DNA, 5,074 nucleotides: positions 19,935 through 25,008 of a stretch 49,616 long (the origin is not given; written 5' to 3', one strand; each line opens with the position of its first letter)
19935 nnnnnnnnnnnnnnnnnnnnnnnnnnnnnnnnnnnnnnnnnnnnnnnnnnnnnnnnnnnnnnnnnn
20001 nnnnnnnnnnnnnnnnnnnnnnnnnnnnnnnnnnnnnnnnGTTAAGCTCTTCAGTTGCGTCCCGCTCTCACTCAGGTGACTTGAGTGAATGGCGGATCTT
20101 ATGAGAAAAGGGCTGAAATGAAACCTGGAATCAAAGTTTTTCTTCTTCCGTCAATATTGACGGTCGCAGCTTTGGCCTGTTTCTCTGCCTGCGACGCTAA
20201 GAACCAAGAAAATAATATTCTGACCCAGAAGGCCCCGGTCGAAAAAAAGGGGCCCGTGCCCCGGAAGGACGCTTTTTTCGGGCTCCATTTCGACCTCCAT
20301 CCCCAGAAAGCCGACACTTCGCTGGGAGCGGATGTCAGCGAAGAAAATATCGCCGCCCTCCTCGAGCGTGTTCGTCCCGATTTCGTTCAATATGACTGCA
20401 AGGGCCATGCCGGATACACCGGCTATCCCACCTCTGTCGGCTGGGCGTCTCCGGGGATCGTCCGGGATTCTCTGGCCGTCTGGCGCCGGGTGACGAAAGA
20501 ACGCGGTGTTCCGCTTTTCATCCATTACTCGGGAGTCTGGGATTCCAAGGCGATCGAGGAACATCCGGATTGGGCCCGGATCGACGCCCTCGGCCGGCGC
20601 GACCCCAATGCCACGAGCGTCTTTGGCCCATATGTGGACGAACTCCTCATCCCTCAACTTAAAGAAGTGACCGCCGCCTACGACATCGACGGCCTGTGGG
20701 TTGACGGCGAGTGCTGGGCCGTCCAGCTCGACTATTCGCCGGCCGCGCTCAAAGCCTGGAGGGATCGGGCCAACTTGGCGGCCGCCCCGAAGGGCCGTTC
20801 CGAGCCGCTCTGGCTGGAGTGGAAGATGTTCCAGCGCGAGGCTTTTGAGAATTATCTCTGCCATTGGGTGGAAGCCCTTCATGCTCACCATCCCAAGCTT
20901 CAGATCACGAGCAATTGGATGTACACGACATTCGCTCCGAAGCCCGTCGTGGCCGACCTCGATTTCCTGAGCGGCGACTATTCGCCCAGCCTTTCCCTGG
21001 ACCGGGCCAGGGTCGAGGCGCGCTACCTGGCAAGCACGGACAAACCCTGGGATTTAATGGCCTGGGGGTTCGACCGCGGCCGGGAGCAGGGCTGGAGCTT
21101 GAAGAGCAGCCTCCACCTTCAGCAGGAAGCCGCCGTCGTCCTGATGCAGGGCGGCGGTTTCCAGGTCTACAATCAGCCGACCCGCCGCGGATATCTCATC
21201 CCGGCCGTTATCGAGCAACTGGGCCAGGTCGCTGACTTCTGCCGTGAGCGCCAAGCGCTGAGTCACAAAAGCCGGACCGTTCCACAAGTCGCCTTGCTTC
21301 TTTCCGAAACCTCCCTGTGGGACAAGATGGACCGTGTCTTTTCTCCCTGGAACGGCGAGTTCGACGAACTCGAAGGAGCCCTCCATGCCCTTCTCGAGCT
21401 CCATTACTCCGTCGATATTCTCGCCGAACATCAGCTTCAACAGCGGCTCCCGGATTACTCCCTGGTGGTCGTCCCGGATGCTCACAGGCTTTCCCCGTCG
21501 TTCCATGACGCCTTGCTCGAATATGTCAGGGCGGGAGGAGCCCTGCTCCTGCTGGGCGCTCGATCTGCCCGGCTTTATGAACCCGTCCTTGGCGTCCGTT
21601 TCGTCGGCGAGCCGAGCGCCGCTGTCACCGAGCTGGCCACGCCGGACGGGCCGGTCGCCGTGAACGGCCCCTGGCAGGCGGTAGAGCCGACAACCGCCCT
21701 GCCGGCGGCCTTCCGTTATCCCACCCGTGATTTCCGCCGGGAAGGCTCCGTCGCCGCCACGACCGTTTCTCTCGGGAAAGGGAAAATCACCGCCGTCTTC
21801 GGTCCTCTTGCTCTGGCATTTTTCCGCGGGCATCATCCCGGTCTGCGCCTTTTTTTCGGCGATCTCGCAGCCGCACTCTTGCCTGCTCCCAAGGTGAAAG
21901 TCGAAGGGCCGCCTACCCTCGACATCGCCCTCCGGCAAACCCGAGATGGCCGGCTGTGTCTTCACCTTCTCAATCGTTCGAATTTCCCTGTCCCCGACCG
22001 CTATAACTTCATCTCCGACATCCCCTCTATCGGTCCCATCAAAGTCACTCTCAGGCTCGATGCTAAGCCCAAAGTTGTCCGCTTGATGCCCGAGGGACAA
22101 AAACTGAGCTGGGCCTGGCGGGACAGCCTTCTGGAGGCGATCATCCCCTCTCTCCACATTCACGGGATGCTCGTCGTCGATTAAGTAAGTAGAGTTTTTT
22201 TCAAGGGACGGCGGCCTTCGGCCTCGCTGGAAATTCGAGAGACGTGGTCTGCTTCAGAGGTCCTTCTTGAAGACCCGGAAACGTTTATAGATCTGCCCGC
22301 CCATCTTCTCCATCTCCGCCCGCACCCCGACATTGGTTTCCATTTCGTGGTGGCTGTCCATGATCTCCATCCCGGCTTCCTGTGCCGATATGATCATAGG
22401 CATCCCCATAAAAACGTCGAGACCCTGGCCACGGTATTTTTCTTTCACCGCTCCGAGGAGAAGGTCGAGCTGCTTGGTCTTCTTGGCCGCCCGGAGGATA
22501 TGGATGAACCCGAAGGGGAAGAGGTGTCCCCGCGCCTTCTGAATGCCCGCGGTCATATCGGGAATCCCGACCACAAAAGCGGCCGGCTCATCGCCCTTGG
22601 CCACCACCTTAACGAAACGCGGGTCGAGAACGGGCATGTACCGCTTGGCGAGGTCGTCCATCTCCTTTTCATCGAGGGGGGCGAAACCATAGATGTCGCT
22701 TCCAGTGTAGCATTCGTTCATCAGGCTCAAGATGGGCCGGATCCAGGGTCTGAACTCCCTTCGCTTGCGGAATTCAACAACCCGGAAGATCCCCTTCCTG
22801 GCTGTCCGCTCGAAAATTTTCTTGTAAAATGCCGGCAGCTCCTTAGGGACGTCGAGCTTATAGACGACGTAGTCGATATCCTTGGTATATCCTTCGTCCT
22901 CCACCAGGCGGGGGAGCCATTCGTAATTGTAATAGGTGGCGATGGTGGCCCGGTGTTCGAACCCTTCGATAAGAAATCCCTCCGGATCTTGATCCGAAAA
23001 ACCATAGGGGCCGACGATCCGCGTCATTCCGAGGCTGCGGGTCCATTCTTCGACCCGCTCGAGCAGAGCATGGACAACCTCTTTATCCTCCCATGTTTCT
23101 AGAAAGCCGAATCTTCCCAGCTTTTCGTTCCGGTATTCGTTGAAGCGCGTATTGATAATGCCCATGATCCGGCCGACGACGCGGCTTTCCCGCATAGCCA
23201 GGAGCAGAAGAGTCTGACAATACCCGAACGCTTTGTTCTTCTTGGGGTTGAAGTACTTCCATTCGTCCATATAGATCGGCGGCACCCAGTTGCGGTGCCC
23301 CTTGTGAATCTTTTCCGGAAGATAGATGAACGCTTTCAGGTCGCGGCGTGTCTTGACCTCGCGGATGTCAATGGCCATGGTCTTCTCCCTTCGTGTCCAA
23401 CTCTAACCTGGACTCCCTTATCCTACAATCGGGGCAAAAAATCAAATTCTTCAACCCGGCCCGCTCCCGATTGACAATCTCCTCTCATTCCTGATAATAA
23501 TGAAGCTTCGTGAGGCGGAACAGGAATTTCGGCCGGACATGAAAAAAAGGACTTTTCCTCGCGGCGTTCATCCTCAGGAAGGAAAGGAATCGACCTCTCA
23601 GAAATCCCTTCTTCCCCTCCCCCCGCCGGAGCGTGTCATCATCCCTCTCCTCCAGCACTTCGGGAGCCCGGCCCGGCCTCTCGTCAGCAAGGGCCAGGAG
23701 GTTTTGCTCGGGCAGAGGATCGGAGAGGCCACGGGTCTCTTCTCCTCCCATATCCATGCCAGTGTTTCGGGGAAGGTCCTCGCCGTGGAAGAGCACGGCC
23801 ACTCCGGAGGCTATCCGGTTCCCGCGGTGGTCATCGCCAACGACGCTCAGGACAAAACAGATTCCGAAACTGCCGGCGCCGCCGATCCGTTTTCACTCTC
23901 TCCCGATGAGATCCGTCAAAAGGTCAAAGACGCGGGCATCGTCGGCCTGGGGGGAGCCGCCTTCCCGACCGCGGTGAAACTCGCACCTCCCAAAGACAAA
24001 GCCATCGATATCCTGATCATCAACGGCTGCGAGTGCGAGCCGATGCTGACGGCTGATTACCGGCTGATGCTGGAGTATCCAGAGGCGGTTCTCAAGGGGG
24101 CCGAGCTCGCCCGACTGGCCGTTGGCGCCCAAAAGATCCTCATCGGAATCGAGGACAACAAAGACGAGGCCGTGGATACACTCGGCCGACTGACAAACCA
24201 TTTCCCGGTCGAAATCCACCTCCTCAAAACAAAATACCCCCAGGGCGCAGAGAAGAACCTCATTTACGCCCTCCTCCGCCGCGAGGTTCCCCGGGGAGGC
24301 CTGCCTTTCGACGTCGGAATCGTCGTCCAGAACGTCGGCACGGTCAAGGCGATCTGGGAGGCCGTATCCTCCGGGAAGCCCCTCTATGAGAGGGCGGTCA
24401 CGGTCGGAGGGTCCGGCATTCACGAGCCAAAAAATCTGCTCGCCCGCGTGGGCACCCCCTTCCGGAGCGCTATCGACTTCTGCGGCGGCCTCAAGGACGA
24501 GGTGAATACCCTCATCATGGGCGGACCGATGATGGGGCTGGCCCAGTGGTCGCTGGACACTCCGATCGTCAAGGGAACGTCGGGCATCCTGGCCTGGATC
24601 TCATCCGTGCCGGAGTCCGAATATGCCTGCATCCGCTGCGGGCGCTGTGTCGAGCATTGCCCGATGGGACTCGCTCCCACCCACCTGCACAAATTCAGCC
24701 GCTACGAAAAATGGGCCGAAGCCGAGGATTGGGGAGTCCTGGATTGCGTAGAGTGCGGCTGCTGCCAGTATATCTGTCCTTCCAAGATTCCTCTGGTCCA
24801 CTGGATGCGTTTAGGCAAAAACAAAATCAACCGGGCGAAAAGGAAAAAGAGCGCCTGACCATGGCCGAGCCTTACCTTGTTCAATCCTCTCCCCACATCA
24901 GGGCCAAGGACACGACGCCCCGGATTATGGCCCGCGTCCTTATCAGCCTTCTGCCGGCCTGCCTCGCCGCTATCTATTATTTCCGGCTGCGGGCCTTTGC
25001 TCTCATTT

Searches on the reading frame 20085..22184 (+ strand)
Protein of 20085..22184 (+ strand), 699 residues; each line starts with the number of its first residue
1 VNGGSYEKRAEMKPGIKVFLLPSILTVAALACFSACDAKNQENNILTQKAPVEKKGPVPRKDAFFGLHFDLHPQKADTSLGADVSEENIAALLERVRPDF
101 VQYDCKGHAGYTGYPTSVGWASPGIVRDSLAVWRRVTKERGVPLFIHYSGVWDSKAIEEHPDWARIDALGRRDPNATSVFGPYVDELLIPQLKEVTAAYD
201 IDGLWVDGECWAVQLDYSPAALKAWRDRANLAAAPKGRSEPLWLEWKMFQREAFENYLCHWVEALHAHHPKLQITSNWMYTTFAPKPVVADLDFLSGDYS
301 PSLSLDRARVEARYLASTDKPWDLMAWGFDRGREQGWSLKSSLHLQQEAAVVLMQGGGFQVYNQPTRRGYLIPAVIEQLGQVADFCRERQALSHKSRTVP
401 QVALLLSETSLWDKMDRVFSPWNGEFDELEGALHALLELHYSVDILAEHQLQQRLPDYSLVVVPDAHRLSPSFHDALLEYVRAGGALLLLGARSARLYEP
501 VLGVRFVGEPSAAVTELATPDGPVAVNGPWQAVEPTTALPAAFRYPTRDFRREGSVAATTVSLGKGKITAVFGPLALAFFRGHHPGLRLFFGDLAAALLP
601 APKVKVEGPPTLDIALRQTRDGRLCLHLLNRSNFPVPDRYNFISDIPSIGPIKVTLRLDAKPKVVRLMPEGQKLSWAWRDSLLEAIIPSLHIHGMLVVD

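Call 75: search_protein_families(library=pfam, proteins=[window:20085-22184:+], max_evalue=0.00001)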
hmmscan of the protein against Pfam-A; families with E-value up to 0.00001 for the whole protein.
window:20085-22184:+ (699 aa): 1 family
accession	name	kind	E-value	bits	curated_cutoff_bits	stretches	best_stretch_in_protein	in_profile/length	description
PF14871.12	GHL6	-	6.1e-07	30.1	35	1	86-207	2-131/132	Hypothetical glycosyl hydrolase 6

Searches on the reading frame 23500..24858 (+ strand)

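Call 76: search_protein_families(library=pfam, proteins=[window:23500-24858:+], max_evalue=0.00001)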
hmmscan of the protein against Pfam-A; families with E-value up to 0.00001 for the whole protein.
window:23500-24858:+ (452 aa): 7 families
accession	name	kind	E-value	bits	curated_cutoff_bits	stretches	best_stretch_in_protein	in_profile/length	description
PF01512.22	Complex1_51K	-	1.5e-50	171.4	31.2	1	142-286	1-149/150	Nuo51 FMN-binding domain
PF13375.12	RnfC_N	-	2.6e-32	111.3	25.6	1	18-116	2-100/101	RnfC Barrel sandwich hybrid domain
PF10531.15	SLBB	-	8.5e-09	35.6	27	1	300-347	2-54/55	SLBB domain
PF13183.11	Fer4_8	-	2.3e-08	34.9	27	1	376-430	4-68/68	4Fe-4S dicluster domain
PF13237.11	Fer4_10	-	1.5e-07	31.6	25.5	1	375-427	7-53/53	4Fe-4S dicluster domain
PF12838.12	Fer4_7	-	2.7e-07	31.4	27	1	377-430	2-52/52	4Fe-4S dicluster domain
PF13187.11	Fer4_9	-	9.1e-07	29.2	27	1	376-429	1-50/52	4Fe-4S dicluster domain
